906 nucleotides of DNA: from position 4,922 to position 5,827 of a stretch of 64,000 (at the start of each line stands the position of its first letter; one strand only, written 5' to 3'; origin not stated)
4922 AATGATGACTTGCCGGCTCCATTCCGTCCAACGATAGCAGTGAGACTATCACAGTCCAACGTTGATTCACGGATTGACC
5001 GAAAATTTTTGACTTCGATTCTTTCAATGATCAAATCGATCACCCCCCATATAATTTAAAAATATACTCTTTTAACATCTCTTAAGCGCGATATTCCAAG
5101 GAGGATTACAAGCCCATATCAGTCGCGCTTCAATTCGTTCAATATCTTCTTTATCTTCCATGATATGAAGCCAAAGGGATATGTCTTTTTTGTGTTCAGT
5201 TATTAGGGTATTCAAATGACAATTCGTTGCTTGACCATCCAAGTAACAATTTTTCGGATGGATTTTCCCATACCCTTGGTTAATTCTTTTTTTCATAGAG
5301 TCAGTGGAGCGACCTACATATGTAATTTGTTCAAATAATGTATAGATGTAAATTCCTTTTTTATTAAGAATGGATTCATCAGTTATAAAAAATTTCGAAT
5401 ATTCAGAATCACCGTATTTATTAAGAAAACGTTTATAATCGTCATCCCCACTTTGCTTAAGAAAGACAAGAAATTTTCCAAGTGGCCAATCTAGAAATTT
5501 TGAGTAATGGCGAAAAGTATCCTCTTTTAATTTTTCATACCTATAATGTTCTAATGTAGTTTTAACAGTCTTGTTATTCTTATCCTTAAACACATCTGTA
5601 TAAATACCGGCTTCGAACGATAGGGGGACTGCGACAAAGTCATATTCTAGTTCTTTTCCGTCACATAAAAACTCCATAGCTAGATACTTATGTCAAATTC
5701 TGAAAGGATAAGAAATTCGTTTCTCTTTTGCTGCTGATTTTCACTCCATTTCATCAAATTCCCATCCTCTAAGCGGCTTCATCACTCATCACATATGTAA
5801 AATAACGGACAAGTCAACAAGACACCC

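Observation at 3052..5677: GIY-YIG nuclease protein + OLD-family ATPase/TOPRIM nuclease: compact two-gene defence-like cassette with a partner combination I cannot match to a named system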

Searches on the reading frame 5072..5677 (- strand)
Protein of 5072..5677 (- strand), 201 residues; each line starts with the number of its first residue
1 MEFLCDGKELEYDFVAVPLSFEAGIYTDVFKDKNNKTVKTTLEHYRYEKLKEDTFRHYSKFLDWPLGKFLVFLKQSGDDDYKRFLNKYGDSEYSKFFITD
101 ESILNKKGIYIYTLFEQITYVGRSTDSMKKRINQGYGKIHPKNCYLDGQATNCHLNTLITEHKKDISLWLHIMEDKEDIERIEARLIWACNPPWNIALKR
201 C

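Call 3: search_protein_families(library=pfam, proteins=[window:5072-5677:-], max_evalue=0.01)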
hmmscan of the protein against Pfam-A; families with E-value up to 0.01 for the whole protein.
window:5072-5677:- (201 aa): 0 families

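Call 4: search_protein_families(library=padloc, proteins=[window:5072-5677:-], max_evalue=0.1)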
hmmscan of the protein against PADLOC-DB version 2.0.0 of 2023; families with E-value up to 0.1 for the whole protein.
window:5072-5677:- (201 aa): 0 families

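Call 5: search_protein_families(library=ncbifam, proteins=[window:5072-5677:-], max_evalue=0.1)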
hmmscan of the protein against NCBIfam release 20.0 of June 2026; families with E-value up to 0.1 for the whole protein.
window:5072-5677:- (201 aa): 1 family
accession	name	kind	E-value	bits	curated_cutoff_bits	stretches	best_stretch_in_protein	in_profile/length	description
NF038283.1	viperin_w_prok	equivalog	0.021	14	180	1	93-152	84-141/281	viperin family antiviral radical SAM protein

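Call 6: search_protein_families(library=pfam, proteins=[window:5072-5677:-], max_evalue=10)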
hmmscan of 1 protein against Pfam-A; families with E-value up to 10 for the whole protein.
window:5072-5677:- (201 aa): 2 families
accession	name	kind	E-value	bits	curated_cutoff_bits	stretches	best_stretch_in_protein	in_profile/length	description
PF20815.3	GIY_YIG_2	-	0.33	11.3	22.4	1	163-196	95-135/153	GIY-YIG catalytic domain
PF13040.11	Fur_reg_FbpB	-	0.42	10.7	25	1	172-186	19-33/39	Fur-regulated basic protein B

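Call 7: search_protein_families(library=phrogs, proteins=[window:5072-5677:-], max_evalue=1)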
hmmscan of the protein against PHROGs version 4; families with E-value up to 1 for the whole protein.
window:5072-5677:- (201 aa): 2 families
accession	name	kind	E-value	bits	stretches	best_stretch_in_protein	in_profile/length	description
phrog_1111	-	DNA, RNA and nucleotide metabolism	0.00031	21.6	1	106-199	35-136/139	endonuclease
phrog_3180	-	transcription regulation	0.38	11.8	0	33-52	3-22/50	Arc-like repressor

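Call 8: find_homologous_proteins(query=window:5072-5677:-, max_evalue=0.001)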
Query window:5072-5677:- (201 aa): 700 proteins with E <= 0.001 among 746 candidates; the best 120 are listed.
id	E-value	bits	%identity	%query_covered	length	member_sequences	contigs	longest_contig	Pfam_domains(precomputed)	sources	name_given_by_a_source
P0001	6.9e-136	469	100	100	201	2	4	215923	-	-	-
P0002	1.2e-96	340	73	100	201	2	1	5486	-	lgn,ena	-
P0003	5.7e-72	260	57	99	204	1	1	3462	-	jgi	-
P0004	1.3e-70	255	59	92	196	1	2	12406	-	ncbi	-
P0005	1.5e-68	249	58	99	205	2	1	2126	-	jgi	jgi:hypothetical protein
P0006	1.7e-68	248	58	98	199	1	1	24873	-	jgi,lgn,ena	-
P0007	1.7e-68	248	58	98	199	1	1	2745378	-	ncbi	-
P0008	1.8e-68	248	61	92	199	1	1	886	-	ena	-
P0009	3.0e-68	248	58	98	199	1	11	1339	-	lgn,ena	-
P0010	3.6e-68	247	57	98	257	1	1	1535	-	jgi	jgi:hypothetical protein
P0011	6.2e-68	247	60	92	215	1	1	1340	-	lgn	-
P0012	6.9e-68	246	55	100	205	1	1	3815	-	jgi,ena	-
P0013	8.0e-68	246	58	98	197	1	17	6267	-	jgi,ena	-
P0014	1.2e-67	246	56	98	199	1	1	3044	-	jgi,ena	jgi:hypothetical protein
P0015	1.8e-67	245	61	92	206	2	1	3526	-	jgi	-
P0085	1.0e-61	226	57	92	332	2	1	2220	PF01541.31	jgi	jgi:hypothetical protein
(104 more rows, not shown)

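Call 10: find_related_loci(query=A1, collection=genome_contigs, flank=6000)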
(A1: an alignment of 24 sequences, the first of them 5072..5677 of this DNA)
Query A1 (201 aa) in genome_contigs; peptide patterns used: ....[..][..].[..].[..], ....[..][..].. (x = any residue, [..] = any of these).
171 stretches matched a pattern; 95 encode a relative of the query (tblastn E <= 1e-3); the best 80 are kept; 80 distinct loci.
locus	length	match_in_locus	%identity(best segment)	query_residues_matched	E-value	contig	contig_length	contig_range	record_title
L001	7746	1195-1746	59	14-197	4e-75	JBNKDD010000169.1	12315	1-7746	MAG: Anaerolineae bacterium isolate F1.bin.9.permissive NODE_169_length_12315_cov_4.322030, whole genome shotgun sequenc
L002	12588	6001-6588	58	1-196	9e-72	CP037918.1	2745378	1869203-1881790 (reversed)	Chromatiaceae bacterium isolate CTD079 chromosome, complete genome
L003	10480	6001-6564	60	9-196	2e-69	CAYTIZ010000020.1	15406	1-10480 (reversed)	MAG TPA_asm: uncultured Enterobacteriaceae bacterium isolate SRP215229_co1_1 genome assembly, contig: NODE_2383_length_1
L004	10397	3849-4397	57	14-196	2e-67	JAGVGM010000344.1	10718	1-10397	MAG: Thermodesulfovibrionia bacterium isolate DeMMO2_3 c_000000113770, whole genome shotgun sequence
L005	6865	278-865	53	1-196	2e-66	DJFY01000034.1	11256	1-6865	MAG TPA_asm: Cellvibrionales bacterium UBA5860 UBA5860_contig_8913, whole genome shotgun sequence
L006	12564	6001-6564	56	11-201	2e-66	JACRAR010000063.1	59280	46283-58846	MAG: Betaproteobacteria bacterium isolate NC_groundwater_1599_Pr3_B-0.1um_59_269 SR-2_scaffold_141_3111336, whole genome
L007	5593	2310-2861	57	13-196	6e-66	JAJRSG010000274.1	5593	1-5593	MAG: Alphaproteobacteria bacterium isolate Dive100_bin4.62 k141_1058546, whole genome shotgun sequence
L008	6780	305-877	54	5-196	1e-65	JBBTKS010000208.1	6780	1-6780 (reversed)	MAG: Pseudomonadota bacterium isolate H41-bin172_1 H41_bin172_1_000000000208, whole genome shotgun sequence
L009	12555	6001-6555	56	12-196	6e-66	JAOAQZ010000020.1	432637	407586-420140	MAG: Cohaesibacter sp. isolate McBI.23 contig_92814, whole genome shotgun sequence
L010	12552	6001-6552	55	13-196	9e-65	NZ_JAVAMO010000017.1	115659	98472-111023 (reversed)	Ruegeria sp. 2205SS24-7 17, whole genome shotgun sequence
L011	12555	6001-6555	54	12-196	2e-64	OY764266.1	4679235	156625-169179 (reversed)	MAG: Pseudomonadales bacterium isolate 98484ff4-1806-4741-b53f-28f88446d800 genome assembly, chromosome: 1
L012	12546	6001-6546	56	14-196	2e-63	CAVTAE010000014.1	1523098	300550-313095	MAG: uncultured Trueperaceae bacterium isolate MFD04651.bin.2.182 genome assembly, contig: contig_581, whole genome shot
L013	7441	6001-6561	54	10-196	3e-62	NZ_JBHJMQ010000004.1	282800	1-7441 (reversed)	Wenzhouxiangella sp. EGI_FJ10305 NODE_4_length_282800_cov_358.383462, whole genome shotgun sequence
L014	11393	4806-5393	51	1-196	2e-61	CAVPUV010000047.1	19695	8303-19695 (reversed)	MAG: uncultured Gammaproteobacteria bacterium isolate MFD10097.bin.2.2 genome assembly, contig: contig_22575, whole geno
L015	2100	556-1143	53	1-196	1e-62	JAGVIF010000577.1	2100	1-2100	MAG: Lentisphaeria bacterium isolate DeMMO1_3 c_000000019168, whole genome shotgun sequence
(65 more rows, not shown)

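Call 15: find_encoding_contigs(protein=P0002, flank=8000, max_places=6)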
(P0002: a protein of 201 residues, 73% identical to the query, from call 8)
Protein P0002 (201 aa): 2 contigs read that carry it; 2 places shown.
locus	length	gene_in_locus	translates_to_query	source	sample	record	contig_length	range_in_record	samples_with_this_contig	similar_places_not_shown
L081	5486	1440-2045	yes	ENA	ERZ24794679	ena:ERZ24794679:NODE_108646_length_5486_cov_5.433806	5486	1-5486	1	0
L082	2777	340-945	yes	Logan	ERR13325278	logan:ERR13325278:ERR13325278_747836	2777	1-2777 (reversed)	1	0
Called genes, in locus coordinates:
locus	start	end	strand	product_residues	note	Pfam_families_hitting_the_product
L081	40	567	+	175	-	PF04893:Yip1 (weak)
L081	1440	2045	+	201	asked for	-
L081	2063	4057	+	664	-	PF02463:SMC_N, PF11398:DUF2813 (weak), PF13175:AAA_15, PF13476:AAA_23 (weak), PF13304:AAA_21 (weak), PF20469:OLD-like_TOPRIM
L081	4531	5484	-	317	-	?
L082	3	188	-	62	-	?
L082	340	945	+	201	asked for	-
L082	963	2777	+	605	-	?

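Call 16: find_encoding_contigs(protein=window:5072-5677:-, flank=10000, max_places=6)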
Protein window:5072-5677:- (201 aa): 3 contigs read that carry it; 3 places shown.
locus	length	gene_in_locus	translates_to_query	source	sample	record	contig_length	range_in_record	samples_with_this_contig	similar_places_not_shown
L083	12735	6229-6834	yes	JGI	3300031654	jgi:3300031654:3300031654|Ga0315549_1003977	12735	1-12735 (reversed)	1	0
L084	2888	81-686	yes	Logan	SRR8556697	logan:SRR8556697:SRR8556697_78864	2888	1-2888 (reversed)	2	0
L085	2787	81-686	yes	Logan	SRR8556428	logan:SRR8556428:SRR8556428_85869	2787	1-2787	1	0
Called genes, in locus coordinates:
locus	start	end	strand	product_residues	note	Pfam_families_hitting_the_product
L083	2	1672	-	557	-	?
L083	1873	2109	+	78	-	-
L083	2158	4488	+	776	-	PF12704:MacB_PCD, PF02687:FtsX, PF12704:MacB_PCD, PF02687:FtsX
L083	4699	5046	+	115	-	PF16193:AAA_assoc_2, PF22703:Cdc6_lid (weak)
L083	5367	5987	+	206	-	PF04986:Y2_Tnp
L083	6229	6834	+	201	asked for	-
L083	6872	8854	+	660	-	PF02463:SMC_N, PF11398:DUF2813 (weak), PF13175:AAA_15, PF13476:AAA_23, PF13304:AAA_21 (weak), PF20469:OLD-like_TOPRIM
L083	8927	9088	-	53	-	-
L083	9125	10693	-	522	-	PF01435:Peptidase_M48, PF13453:Zn_ribbon_TFIIB (weak)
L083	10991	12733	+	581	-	?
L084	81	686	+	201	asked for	-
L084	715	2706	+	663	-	PF02463:SMC_N, PF11398:DUF2813 (weak), PF13175:AAA_15, PF13476:AAA_23, PF13304:AAA_21 (weak), PF20469:OLD-like_TOPRIM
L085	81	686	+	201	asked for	-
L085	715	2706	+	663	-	PF02463:SMC_N, PF11398:DUF2813 (weak), PF13175:AAA_15, PF13476:AAA_23, PF13304:AAA_21 (weak), PF20469:OLD-like_TOPRIM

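Call 26: search_solved_structures(query=A1, max_evalue=10, show_alignments=2)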
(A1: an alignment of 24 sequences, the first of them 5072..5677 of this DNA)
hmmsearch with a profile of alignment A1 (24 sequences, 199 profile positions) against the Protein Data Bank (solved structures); distinct sequences matched with E-value up to 10: 3.
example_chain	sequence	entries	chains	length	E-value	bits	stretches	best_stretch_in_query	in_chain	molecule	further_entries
2wsh_A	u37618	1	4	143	4.7e-05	26.5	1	106-198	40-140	ENDONUCLEASE II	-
1ycz_A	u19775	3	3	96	0.61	13.1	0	162-197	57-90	UvrABC system protein C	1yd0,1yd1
1yd3_A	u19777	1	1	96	0.66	12.9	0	173-197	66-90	UvrABC system protein C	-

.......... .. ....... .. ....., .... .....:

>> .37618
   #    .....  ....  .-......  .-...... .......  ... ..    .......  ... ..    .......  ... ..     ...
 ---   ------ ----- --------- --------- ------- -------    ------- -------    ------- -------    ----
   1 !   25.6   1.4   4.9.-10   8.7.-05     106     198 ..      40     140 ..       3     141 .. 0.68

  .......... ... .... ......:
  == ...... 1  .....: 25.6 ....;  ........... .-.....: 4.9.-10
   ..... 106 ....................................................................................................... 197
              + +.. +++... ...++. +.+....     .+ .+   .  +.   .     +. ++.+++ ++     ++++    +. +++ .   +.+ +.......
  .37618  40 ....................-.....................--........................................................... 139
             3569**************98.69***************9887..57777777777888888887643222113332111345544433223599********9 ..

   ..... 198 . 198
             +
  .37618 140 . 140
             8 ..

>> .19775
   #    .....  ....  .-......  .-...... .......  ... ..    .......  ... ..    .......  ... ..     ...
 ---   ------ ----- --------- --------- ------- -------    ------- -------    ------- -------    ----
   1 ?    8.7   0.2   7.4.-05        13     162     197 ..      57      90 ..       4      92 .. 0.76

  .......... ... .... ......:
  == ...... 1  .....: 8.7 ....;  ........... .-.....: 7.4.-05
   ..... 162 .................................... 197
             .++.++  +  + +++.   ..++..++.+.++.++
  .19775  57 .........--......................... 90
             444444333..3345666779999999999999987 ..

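Call 34: predict_structure(alignment_id=A1)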
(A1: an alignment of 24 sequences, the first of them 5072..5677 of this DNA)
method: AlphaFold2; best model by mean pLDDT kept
length: 201 residues; sequences in the alignment: 24
mean_pLDDT: 92.1   pTM: 0.84
mean pLDDT of the five models: 92.1, 90.7, 90.6, 89.6, 87.8
residues with pLDDT >= 90: 167; 70-90: 21; 50-70: 11; < 50: 2
segments of 3 or more residues with pLDDT < 50: none
pLDDT, mean of each block of 10 residues (from residue 1): 67 94 93 89 96 98 97 97 95 97 98 95 97 92 90 92 97 97 91 77 41
secondary structure, 60 per line:
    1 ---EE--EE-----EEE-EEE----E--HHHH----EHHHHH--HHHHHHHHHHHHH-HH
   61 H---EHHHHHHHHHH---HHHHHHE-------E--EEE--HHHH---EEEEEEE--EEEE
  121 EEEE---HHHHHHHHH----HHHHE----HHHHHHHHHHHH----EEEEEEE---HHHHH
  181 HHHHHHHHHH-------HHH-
elements in order: E15-17 E19-21 H29-32 H38-42 H45-57 H66-75 H79-84 E96-98 H101-104 E108-114 E117-124 H128-136 H141-144 H150-161 E166-172 H176-190

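Call 35: search_protein_representatives(alignment_id=A1)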
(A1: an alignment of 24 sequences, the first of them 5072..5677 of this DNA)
Query: 24 sequences, 199 profile positions. Proteins with E-value up to 0.001 (for the whole library): 1009; up to 1e-10: 744; up to 1e-30: 161. The best 150 are listed.
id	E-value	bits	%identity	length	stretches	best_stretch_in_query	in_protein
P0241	6.3e-80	284.0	-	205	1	7-198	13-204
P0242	6.9e-79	280.6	-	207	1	9-198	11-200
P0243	3.4e-78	278.3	-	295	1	4-197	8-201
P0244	3.7e-78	278.2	-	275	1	10-197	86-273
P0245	2.5e-75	269.0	-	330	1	14-197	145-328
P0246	2.6e-74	265.6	-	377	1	8-197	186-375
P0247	7.2e-74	264.2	-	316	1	5-198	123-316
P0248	1.1e-71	257.1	-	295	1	4-197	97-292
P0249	1.2e-71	257.0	-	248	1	8-186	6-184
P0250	1.6e-71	256.6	-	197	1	10-198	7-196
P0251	2.1e-71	256.2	-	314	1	5-198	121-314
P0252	2.2e-71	256.1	-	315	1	5-198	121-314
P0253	1.2e-69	250.5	-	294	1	8-197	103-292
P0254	7.2e-69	247.9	-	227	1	5-198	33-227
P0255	8.9e-69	247.6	-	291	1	11-198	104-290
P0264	5.5e-65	235.2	-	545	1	5-196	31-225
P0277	7.3e-60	218.5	-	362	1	11-198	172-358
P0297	5.4e-55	202.6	-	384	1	6-197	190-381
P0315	8.1e-51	189.0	-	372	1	11-195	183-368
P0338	7.2e-47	176.1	-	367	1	11-197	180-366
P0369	4.7e-37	144.0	-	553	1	6-195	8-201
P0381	2.5e-34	135.1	-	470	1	9-189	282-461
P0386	1.2e-33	133.0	-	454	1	6-186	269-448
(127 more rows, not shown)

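Call 37: search_protein_families(library=pfam, proteins=[P0264, P0369, P0381, P0386, P0246, P0297, P0277, P0245, P0315, P0338], max_evalue=0.01)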
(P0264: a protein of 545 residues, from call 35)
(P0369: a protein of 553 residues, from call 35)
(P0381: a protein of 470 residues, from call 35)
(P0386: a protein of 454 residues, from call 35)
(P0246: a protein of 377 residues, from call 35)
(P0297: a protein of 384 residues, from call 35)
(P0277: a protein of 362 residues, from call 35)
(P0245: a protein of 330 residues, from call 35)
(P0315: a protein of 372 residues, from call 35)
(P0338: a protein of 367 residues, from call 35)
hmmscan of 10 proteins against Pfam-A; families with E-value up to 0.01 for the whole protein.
P0264 (545 aa): 8 families
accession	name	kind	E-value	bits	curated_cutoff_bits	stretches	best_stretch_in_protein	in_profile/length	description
PF00515.34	TPR_1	-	1.5e-12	47.2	27.8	1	465-493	3-31/34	Tetratricopeptide repeat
PF13181.12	TPR_8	-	3.7e-10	39.6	25.7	1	464-494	2-32/34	Tetratricopeptide repeat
PF07719.23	TPR_2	-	1.1e-09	38.1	27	1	465-493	3-31/34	Tetratricopeptide repeat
PF13414.12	TPR_11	-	1.1e-08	35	26.8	2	470-494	1-25/42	TPR repeat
PF13424.12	TPR_12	-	3.1e-05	24.5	30.1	1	428-493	10-75/77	Tetratricopeptide repeat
PF25575.1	TPR_BSK1_C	-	0.00099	19.4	42.2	0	509-538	46-75/118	Serine/threonine-protein kinase BSK1-like, TPR repeats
PF01541.30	GIY-YIG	-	0.0013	19.4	22.6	1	137-221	6-74/78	GIY-YIG catalytic domain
PF13374.12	TPR_10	-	0.0039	17.6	27.5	0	463-492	2-31/42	Tetratricopeptide repeat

P0369 (553 aa): 0 families

P0381 (470 aa): 0 families

P0386 (454 aa): 0 families

P0246 (377 aa): 0 families

P0297 (384 aa): 1 family
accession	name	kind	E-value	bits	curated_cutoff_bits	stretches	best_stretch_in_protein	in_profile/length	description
PF07485.16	DUF1529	-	0.0066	16.7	25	0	49-101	62-114/121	Domain of Unknown Function (DUF1259)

P0277 (362 aa): 0 families

P0245 (330 aa): 0 families

P0315 (372 aa): 0 families

P0338 (367 aa): 1 family
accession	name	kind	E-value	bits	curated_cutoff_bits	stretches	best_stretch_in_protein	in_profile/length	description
PF24698.1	DUF7662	-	2.4e-14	53.3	26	1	69-142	1-70/72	Domain of unknown function (DUF7662)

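Call 40: fold_search(model_id=the predicted structure, library=pdb)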
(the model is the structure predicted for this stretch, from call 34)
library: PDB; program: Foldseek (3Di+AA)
matches with E <= 10: 68; with E <= 0.001: 0
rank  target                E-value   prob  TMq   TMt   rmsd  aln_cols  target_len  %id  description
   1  1yd6_A                5.7e-03  1.00  0.32  0.61   4.7       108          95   18  Crystal structure of the GIY-YIG N-terminal endonuclease domain of UvrC from Bacillus caldotenax (released 2005-03-01)
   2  3oqg_B                7.7e-03  0.94  0.30  0.33  15.8       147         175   17  Restriction endonuclease HPY188I in complex with substrate DNA (released 2010-10-20)
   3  1yd6_C                8.2e-03  1.00  0.33  0.63   3.7       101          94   19  Crystal structure of the GIY-YIG N-terminal endonuclease domain of UvrC from Bacillus caldotenax (released 2005-03-01)
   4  1yd3                  9.9e-03  1.00  0.31  0.63   5.0       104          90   14  Crystal structure of the GIY-YIG N-terminal endonuclease domain of UvrC from Thermotoga maritima: Point mutant Y43F boun (released 2005-03-01)
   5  1yd2                  9.9e-03  0.99  0.31  0.63   5.0       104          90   14  Crystal structure of the GIY-YIG N-terminal endonuclease domain of UvrC from Thermotoga maritima: Point mutant Y19F boun (released 2005-03-01)
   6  3oqg_A                1.1e-02  0.92  0.30  0.33  15.8       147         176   17  Restriction endonuclease HPY188I in complex with substrate DNA (released 2010-10-20)
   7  1ycz                  1.3e-02  0.99  0.31  0.63   5.1       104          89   14  Crystal structure of the GIY-YIG N-terminal endonuclease domain of UvrC from Thermotoga maritima (released 2005-03-01)
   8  3or3_A                1.6e-02  0.84  0.29  0.33  15.7       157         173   17  Restriction endonuclease HPY188I in complex with product DNA (released 2010-10-20)
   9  1yd5                  2.1e-02  0.99  0.30  0.61   5.1       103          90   14  Crystal structure of the GIY-YIG N-terminal endonuclease domain of UvrC from Thermotoga maritima: Point mutant N88A boun (released 2005-03-01)
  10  1yd4                  2.2e-02  0.99  0.32  0.67   5.3       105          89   17  Crystal structure of the GIY-YIG N-terminal endonuclease domain of UvrC from Thermotoga maritima: Point mutant Y29F boun (released 2005-03-01)
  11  3mx1                  4.7e-02  0.77  0.30  0.29  19.4       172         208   16  The structure of GIY-YIG endonuclease R.Eco29kI (released 2010-09-08)
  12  2z5c_A                8.1e-01  0.05  0.15  0.21  10.9       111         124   13  Crystal Structure of a Novel Chaperone Complex for Yeast 20S Proteasome Assembly (released 2008-01-22)
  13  8rbt_A                2.6e+00  0.02  0.18  0.09  18.8       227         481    9  Emiliania huxleyi virus 201 (EhV-201) capsid proteins predicted by AlphaFold2 fitted into a cryo-EM density map of the (released 2023-12-20)
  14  8rbs_A1               2.6e+00  0.02  0.18  0.09  18.8       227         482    9  Emiliania huxleyi virus 201 (EhV-201) asymmetrical unit of capsid proteins predicted by AlphaFold2 fitted into the cr (released 2023-12-20)
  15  6d53_MODEL_1_C        3.0e+00  0.04  0.15  0.26   7.4        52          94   10  Trans form of HemolysinII c-terminal domain (released 2019-04-24)
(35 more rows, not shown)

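Call 42: search_protein_families(library=pfam, alignment_id=A2, max_evalue=0.00001)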
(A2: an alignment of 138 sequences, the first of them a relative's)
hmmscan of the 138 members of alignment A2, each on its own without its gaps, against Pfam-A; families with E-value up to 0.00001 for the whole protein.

A. member 1, L001:242-1144:+ (300 aa): 2 families
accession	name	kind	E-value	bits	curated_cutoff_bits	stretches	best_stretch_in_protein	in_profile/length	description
PF00326.27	Peptidase_S9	-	1.3e-07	31.8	22.6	1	130-297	38-210/213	Prolyl oligopeptidase family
PF00561.26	Abhydrolase_1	-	9e-07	29.2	25.8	0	90-218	34-138/245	alpha/beta hydrolase fold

B. families by the number of members that match (of 138 scanned): 163 families (the first 25 are shown)
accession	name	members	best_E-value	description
PF00291.31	PALP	3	1e-42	Pyridoxal-phosphate dependent enzyme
PF00293.34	NUDIX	3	3.9e-14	NUDIX domain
PF01555.25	N6_N4_Mtase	2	2.6e-33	DNA methylase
PF13173.12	AAA_14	2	9.5e-29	AAA domain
PF13191.12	AAA_16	2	5.3e-12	AAA ATPase domain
PF01844.29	HNH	2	2.1e-11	HNH endonuclease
PF00270.35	DEAD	2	4.5e-10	DEAD/DEAH box helicase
PF01878.24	EVE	2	1.1e-09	EVE domain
PF00326.27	Peptidase_S9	2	1.3e-07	Prolyl oligopeptidase family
PF08797.16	HIRAN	2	1.3e-07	HIRAN domain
PF13310.11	Virulence_RhuM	1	1.7e-106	Virulence protein RhuM family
PF05133.19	SPP1_portal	1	6.8e-92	Phage portal protein, SPP1 Gp6-like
PF09552.15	RE_BstXI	1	6.5e-91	BstXI restriction endonuclease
PF05683.17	Fumerase_C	1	3.5e-86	Fumarase C-terminus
PF10117.15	McrBC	1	4.7e-77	McrBC 5-methylcytosine restriction system component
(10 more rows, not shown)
